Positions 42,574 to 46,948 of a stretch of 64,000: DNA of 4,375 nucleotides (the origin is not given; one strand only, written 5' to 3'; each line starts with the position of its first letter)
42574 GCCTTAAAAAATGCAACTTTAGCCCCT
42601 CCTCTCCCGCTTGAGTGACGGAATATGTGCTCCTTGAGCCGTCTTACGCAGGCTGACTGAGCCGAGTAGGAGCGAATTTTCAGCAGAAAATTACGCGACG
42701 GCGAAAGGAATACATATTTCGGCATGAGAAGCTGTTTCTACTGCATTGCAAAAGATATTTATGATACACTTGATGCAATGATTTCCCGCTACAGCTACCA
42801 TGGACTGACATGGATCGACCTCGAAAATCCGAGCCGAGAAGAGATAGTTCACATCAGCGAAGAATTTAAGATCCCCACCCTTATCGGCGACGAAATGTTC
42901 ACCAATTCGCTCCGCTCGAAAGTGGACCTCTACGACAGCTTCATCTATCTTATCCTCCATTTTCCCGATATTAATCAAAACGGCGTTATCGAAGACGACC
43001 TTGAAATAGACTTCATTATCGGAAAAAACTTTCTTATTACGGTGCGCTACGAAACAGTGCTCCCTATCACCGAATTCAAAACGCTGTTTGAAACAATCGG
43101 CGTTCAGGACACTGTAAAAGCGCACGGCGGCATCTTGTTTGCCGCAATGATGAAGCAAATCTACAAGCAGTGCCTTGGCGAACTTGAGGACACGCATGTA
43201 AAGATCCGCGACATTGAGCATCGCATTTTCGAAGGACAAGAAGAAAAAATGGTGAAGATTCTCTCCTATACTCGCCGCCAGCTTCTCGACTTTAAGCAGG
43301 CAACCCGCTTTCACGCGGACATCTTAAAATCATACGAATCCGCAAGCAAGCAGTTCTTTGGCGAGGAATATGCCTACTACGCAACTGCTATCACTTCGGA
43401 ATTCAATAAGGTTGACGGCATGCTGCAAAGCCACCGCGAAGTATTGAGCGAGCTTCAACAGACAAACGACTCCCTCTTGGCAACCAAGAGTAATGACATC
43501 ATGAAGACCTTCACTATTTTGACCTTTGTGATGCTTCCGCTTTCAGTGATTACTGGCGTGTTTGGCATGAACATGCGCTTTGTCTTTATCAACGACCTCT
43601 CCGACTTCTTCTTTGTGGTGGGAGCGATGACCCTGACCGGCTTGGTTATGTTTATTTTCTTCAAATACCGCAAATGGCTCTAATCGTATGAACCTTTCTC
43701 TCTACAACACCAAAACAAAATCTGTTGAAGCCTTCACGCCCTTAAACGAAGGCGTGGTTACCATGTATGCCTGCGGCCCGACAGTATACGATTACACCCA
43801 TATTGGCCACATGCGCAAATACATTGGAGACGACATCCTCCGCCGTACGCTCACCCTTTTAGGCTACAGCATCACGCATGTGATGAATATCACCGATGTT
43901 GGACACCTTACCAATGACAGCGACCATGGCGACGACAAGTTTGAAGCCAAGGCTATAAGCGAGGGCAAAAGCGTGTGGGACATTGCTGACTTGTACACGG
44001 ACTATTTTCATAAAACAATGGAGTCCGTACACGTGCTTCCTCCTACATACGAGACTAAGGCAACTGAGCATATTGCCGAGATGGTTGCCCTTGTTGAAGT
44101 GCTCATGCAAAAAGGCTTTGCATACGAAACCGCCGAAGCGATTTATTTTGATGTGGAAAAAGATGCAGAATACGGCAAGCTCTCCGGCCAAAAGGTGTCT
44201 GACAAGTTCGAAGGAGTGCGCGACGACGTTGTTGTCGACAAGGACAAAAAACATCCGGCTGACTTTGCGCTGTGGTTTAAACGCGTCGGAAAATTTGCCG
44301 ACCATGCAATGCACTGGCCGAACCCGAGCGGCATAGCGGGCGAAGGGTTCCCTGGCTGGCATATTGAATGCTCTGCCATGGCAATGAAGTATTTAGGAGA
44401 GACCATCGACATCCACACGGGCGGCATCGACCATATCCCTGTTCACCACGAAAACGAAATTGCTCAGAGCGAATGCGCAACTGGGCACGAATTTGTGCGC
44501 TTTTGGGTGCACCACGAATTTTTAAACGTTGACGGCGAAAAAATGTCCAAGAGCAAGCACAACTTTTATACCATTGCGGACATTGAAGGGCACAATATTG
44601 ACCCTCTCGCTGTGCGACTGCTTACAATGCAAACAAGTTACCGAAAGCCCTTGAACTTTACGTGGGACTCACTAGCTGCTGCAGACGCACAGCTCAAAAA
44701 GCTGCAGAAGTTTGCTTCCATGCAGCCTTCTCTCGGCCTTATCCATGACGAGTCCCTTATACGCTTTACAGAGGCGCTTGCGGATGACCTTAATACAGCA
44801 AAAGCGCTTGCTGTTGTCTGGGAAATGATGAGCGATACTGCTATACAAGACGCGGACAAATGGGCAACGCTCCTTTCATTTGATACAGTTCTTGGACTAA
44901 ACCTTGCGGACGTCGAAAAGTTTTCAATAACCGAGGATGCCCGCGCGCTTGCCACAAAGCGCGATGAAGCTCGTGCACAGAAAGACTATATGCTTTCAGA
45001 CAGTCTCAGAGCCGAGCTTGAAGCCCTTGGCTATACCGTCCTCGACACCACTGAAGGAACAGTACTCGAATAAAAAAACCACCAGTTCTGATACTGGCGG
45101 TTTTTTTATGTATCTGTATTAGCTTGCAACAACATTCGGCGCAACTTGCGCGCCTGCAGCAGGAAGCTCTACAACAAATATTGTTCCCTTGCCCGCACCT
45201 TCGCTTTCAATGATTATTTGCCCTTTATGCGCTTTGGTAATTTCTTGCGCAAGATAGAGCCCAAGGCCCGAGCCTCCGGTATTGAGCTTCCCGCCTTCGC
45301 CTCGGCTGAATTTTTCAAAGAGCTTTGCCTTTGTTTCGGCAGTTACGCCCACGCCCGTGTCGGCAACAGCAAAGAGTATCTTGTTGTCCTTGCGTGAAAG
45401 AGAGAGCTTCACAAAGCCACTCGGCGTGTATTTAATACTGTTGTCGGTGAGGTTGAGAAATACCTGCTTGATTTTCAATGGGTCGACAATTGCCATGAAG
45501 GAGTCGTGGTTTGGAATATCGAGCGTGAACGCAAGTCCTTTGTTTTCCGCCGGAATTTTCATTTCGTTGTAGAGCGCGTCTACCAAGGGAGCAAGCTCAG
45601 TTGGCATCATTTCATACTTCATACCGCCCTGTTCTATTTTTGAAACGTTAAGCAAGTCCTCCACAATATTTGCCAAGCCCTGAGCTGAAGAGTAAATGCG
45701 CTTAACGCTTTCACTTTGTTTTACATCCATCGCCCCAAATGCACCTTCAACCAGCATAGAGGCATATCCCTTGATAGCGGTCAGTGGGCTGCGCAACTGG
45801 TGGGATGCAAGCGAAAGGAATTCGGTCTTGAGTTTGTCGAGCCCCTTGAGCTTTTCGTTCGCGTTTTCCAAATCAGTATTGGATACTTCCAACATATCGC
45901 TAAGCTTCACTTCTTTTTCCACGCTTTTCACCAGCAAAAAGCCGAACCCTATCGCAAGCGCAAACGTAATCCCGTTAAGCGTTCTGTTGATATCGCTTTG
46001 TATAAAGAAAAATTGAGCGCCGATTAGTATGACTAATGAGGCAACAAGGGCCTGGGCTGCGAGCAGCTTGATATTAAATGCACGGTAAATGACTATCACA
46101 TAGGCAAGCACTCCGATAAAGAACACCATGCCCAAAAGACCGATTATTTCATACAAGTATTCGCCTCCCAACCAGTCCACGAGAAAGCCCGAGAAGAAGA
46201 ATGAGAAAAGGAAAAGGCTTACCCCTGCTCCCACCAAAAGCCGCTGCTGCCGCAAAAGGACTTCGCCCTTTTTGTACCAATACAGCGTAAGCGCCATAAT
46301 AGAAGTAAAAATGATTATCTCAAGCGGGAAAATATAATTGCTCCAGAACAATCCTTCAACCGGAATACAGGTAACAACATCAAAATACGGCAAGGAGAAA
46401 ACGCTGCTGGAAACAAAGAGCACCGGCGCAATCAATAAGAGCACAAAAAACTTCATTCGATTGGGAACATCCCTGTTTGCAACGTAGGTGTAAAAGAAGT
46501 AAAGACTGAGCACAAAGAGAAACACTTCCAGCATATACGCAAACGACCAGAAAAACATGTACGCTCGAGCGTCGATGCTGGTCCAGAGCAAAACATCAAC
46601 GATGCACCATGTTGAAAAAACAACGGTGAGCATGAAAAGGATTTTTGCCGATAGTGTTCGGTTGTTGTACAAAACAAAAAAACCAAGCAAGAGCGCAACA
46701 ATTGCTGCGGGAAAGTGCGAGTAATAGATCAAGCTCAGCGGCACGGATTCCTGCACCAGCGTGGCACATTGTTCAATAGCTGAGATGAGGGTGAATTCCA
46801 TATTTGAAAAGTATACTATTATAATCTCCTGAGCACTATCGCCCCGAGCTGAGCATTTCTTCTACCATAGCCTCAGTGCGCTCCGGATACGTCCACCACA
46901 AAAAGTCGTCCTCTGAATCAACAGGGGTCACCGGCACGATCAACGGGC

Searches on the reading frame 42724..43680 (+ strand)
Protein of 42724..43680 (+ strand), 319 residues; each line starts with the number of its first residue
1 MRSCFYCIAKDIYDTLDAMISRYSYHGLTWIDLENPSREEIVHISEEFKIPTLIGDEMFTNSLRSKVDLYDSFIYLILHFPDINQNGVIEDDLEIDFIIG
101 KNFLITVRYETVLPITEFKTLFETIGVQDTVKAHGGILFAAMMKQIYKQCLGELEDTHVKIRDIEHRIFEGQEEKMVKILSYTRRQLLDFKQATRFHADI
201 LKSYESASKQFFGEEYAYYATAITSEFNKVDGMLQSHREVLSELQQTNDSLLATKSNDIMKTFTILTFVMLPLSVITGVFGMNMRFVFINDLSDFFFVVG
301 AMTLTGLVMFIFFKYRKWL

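Call 64: search_protein_families(library=pfam, proteins=[window:42724-43680:+], max_evalue=0.00001)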
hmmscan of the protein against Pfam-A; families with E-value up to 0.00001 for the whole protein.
window:42724-43680:+ (319 aa): 1 family
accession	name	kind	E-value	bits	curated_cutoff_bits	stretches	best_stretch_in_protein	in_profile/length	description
PF01544.23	CorA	-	4.5e-52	177.6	27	1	27-314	3-291/292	CorA-like Mg2+ transporter protein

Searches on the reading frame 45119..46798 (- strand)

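Call 8: search_protein_families(library=pfam, proteins=[window:45119-46798:-], max_evalue=0.01)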
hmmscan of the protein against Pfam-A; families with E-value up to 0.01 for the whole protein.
window:45119-46798:- (559 aa): 3 families
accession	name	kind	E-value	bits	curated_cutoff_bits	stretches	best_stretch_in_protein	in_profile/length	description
PF02518.31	HATPase_c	-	7.5e-24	84.7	26.4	1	439-547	2-109/111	Histidine kinase-, DNA gyrase B-, and HSP90-like ATPase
PF00512.31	HisKA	-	4.7e-16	59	26.9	1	324-391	2-66/66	His Kinase A (phospho-acceptor) domain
PF16927.11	HisKA_7TM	-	0.0069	16.7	28.6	1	31-233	5-217/224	N-terminal 7TM region of histidine kinase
